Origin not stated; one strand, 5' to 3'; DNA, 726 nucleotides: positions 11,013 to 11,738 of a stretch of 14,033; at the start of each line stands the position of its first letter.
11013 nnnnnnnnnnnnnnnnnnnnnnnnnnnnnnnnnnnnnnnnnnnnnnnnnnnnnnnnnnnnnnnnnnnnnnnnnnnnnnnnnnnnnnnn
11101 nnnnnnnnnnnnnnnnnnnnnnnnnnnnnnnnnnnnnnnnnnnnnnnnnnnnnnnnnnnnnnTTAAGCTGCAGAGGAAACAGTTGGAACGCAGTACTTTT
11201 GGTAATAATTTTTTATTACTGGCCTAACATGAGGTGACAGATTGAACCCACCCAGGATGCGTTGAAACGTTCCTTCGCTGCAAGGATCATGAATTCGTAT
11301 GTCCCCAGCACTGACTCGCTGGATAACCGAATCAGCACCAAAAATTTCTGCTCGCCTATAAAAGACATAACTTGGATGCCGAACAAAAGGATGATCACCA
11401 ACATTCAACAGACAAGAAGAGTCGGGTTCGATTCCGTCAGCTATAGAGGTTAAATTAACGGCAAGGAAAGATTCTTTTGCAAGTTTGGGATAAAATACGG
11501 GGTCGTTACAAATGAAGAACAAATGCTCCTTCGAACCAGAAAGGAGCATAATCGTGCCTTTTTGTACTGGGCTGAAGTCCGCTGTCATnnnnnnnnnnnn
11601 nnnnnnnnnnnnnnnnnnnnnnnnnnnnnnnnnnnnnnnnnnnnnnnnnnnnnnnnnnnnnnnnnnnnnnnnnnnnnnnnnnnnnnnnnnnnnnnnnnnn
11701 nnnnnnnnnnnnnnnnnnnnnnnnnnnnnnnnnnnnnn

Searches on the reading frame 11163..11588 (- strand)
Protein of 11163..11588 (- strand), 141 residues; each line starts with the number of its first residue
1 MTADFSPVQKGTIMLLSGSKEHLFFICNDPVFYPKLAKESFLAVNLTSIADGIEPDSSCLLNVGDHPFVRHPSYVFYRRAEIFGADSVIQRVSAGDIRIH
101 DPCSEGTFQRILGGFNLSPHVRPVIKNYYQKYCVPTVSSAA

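Call 11: search_protein_families(library=pfam, proteins=[window:11163-11588:-], max_evalue=0.01)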
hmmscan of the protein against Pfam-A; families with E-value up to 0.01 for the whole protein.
window:11163-11588:- (141 aa): 0 families

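Call 18: find_encoding_contigs(protein=window:11163-11588:-, flank=10000, max_places=10)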
Protein window:11163-11588:- (141 aa): 24 contigs read that carry it; 10 places shown.
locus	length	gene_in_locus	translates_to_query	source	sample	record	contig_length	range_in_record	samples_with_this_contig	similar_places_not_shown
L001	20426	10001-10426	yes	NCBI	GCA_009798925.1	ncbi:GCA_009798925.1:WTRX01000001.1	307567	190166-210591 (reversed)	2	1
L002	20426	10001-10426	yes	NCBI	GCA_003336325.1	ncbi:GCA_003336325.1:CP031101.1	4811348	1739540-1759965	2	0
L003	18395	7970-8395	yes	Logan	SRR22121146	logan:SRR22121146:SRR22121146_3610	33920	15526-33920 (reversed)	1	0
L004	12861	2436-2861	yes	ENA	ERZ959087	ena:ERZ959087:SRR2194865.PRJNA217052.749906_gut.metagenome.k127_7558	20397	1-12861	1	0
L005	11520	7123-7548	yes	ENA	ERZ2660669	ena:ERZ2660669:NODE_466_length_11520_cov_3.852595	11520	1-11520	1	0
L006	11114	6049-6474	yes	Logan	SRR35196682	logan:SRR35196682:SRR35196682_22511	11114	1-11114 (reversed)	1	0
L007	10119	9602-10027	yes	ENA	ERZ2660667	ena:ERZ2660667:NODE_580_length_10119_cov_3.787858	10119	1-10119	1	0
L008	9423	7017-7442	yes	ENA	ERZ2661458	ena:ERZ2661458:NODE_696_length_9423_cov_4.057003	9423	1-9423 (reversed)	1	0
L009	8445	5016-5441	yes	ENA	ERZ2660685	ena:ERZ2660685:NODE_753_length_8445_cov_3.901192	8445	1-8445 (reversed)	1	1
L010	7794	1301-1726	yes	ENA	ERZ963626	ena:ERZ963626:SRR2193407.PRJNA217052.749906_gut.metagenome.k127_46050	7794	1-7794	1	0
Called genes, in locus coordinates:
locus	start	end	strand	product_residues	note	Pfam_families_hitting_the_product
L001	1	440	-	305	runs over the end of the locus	PF04381:RdgC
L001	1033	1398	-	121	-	PF06689:zf-C4_ClpX (faint)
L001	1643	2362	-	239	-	PF00717:Peptidase_S24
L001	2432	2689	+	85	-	PF15943:YdaS_toxin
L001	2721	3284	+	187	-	PF06892:Phage_CP76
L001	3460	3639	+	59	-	PF13973:DUF4222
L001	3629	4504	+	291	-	PF13730:HTH_36, PF00392:GntR (weak), PF09524:Phg_2220_C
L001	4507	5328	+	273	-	PF02086:MethyltransfD12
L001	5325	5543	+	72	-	-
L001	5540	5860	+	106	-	PF01726:LexA_DNA_bind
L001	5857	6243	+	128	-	PF05866:RusA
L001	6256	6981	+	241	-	PF09669:Phage_pRha, PF03374:ANT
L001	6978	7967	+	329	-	PF06147:DUF968, PF16784:HNHc_6 (weak)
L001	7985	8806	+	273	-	PF27659:CHP02642 (faint), PF03589:Antiterm, PF00684:DnaJ_CXXCXGXG (faint), PF03589:Antiterm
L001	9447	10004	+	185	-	PF13274:SocA_Panacea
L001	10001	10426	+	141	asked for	-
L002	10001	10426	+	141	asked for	-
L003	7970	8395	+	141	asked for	-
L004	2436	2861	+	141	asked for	-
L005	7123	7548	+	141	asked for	-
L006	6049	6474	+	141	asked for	-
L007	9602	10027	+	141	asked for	-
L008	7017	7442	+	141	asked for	-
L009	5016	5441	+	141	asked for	-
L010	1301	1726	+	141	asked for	-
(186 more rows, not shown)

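Call 56: search_protein_families(library=padloc, proteins=[window:11163-11588:-], max_evalue=0.01)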
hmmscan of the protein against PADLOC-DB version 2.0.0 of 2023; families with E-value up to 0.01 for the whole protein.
window:11163-11588:- (141 aa): 0 families

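Call 57: search_protein_families(library=ncbifam, proteins=[window:11163-11588:-], max_evalue=0.01)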
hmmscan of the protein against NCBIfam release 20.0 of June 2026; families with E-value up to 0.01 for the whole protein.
window:11163-11588:- (141 aa): 0 families

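Call 62: find_homologous_proteins(query=window:11163-11588:-, max_evalue=0.00001)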
Query window:11163-11588:- (141 aa): 24 proteins with E <= 0.00001 among 30 candidates.
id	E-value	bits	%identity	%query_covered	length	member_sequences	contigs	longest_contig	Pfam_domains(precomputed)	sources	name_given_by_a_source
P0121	7.0e-87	306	96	100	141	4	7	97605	-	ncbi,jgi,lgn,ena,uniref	ncbi:hypothetical protein [Atlantibacter hermannii]|uniref:hypothetical protein n=1 Tax=Atlantibacte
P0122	1.6e-77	276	84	100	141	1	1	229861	-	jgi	jgi:hypothetical protein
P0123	2.0e-71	256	74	100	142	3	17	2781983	-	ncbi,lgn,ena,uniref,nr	ncbi:TPA: hypothetical protein RFY33_003298 [Klebsiella aerogenes]|uniref:hypothetical protein n=1 T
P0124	3.3e-71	256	75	100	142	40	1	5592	-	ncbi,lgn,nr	ncbi:hypothetical protein LEX56_004686 [Salmonella enterica]|nr:hypothetical protein [Salmonella ent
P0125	4.0e-66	239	73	96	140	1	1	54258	-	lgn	-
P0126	2.2e-64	233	71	96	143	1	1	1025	-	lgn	-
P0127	7.4e-64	232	73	94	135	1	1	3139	-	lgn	-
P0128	8.3e-64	232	69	97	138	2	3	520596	-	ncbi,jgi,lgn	-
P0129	3.4e-61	223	70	95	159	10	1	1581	-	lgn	-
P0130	5.6e-61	222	71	92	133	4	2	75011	-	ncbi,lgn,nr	ncbi:TPA: hypothetical protein LT059_004016 [Salmonella enterica subsp. enterica serovar Kodjovi]|nr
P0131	1.0e-59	218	69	94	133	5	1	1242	-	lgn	-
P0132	4.1e-57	210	70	89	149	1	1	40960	-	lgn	-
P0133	1.6e-54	201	64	92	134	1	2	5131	-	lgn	-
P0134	1.0e-53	199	63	95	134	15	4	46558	-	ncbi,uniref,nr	ncbi:conserved hypothetical protein [Xenorhabdus bovienii str. kraussei Quebec]|uniref:Uncharacteriz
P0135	6.5e-51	190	64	94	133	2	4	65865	-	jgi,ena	jgi:hypothetical protein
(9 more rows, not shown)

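Call 70: predict_structure(alignment_id=A5)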
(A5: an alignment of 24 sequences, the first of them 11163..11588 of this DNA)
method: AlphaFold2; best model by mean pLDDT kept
length: 141 residues; sequences in the alignment: 24
mean_pLDDT: 77.8   pTM: 0.72
mean pLDDT of the five models: 77.8, 75.5, 75.3, 74.6, 48.2
residues with pLDDT >= 90: 29; 70-90: 77; 50-70: 23; < 50: 12
segments of 3 or more residues with pLDDT < 50: 1-3, 16-18, 137-141
pLDDT, mean of each block of 10 residues (from residue 1): 50 51 67 85 86 88 86 90 85 78 81 91 92 63 40
secondary structure, 60 per line:
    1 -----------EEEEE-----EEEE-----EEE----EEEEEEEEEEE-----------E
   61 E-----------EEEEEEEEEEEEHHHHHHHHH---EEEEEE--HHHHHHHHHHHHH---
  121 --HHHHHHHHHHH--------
elements in order: E12-16 E22-25 E31-33 E38-48 E73-84 H85-93 E97-102 H105-117 H123-133

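Call 76: fold_search(model_id=the predicted structure, library=pdb)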
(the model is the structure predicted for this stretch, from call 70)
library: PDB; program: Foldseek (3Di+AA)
matches with E <= 10: 176; with E <= 0.001: 0
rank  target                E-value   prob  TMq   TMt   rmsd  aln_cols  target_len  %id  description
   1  4mzm_A                4.3e-02  0.97  0.45  0.53   5.8       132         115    8  MazF from S. aureus crystal form I, P212121, 2.1 A (released 2014-05-28)
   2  6a6x_B                5.7e-02  0.94  0.46  0.55   5.5       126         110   10  The crystal structure of the Mtb MazE-MazF-mt9 complex (released 2019-07-03)
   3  9g2g_B                7.7e-02  0.95  0.46  0.55   5.1       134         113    7  Staphylococcus aureus MazF in complex with nanobody 5 (released 2024-07-24)
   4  5co7_A                7.7e-02  0.92  0.44  0.56   4.9       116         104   11  E. coli MazF form III (released 2016-04-06)
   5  4mzp_A                8.2e-02  0.97  0.50  0.59   5.3       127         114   10  MazF from S. aureus crystal form III, C2221, 2.7 A (released 2014-05-21)
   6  5co7_E                8.7e-02  0.91  0.45  0.55   5.2       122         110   11  E. coli MazF form III (released 2016-04-06)
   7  2mf2_MODEL_1_A        8.7e-02  0.91  0.47  0.49   6.2       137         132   12  Structural and biophysical characterization of the mRNA interferase SaMazF from Staphylococcus aureus. (released 2014-05-21)
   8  4mzp_C                9.2e-02  0.96  0.49  0.58   5.3       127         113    9  MazF from S. aureus crystal form III, C2221, 2.7 A (released 2014-05-21)
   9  4of1_A                9.8e-02  0.96  0.48  0.57   5.3       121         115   10  crystal structure of toxin from staphylococcus aureus Mu50 (released 2015-01-14)
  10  4mzp_B                1.0e-01  0.95  0.50  0.59   5.4       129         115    9  MazF from S. aureus crystal form III, C2221, 2.7 A (released 2014-05-21)
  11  5co7_F                1.2e-01  0.92  0.45  0.57   4.8       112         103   12  E. coli MazF form III (released 2016-04-06)
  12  6kyt_D                1.2e-01  0.91  0.47  0.54   5.5       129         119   12  The structure of the M. tb toxin MazEF-mt1 complex (released 2020-08-05)
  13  6l2a                  1.5e-01  0.89  0.46  0.57   5.4       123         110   12  A mutant form of M. tb toxin MazEF-mt1 (released 2020-08-05)
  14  5wyg_A                1.5e-01  0.87  0.46  0.58   5.5       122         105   11  The crystal structure of the apo form of Mtb MazF (released 2017-04-12)
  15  4hke_A                1.5e-01  0.84  0.46  0.53   5.2       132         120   11  Crystal Structure of MoxT of Bacillus anthracis (released 2013-11-13)
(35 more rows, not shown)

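Call 113: list_cluster_members(proteins=[L272:3001-3639:+, L272:3632-4120:+, L279:4230-4634:-, L279:4634-5389:-, P0002, P0009, window:11585-12142:-, window:11163-11588:-])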
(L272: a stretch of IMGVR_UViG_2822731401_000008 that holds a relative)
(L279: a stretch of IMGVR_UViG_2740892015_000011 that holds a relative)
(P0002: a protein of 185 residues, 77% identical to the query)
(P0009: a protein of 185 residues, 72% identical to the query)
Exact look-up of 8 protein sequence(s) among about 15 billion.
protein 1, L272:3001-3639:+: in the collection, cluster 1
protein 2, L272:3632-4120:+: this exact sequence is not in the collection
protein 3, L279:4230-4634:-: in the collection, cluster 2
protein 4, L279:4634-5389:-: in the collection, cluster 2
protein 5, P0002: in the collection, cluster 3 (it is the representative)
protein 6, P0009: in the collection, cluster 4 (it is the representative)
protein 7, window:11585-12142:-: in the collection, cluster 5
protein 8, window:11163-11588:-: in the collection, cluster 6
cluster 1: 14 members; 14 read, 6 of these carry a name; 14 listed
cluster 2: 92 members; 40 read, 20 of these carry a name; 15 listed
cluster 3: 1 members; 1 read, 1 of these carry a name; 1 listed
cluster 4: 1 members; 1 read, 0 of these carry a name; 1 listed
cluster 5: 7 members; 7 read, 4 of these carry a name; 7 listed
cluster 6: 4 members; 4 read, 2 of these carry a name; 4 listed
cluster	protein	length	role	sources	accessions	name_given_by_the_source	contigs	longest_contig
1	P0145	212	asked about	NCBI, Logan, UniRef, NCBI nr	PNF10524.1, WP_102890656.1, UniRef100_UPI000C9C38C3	hypothetical protein A6J71_10320 [Enterobacter cancerogenus] | hypothetical protein n=1 Tax=Enterobacter cancerogenus TaxID=69218 RepID=UPI000C9C38C3 | hypothetical protein [Enterobacter cancerogenus]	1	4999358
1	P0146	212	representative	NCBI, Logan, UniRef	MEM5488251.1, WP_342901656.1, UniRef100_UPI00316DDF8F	hypothetical protein [Enterobacter cloacae] | hypothetical protein n=1 Tax=Enterobacter cloacae TaxID=550 RepID=UPI00316DDF8F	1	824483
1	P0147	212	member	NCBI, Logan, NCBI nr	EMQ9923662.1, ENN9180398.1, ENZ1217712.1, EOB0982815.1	hypothetical protein ACMWRF_000417 [Enterobacter hormaechei] | hypothetical protein [Enterobacter hormaechei]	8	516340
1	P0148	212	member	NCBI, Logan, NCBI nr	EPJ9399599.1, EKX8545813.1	hypothetical protein QCJ93_000659 [Enterobacter bugandensis] | hypothetical protein [Enterobacter bugandensis]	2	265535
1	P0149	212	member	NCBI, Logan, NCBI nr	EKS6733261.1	hypothetical protein OR233_001668 [Enterobacter asburiae] | hypothetical protein [Enterobacter asburiae]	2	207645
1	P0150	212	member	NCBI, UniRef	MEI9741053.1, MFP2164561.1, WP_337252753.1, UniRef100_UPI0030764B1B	hypothetical protein [Enterobacter ludwigii] | hypothetical protein n=1 Tax=Enterobacter ludwigii TaxID=299767 RepID=UPI0030764B1B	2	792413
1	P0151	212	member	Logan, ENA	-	-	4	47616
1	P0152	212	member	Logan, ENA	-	-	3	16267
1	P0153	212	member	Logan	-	-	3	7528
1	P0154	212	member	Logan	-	-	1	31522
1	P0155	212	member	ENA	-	-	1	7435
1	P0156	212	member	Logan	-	-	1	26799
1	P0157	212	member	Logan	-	-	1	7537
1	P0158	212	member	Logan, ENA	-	-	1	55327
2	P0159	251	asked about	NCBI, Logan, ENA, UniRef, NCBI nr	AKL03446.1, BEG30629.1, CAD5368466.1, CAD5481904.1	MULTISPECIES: hypothetical protein [Enterobacteriaceae] | Uncharacterized protein n=1 Tax=Escherichia coli TaxID=562 RepID=A0A377BFU9_ECOLX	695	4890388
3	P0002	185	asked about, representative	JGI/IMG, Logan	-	uncharacterized phage-associated protein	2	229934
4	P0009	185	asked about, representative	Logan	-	-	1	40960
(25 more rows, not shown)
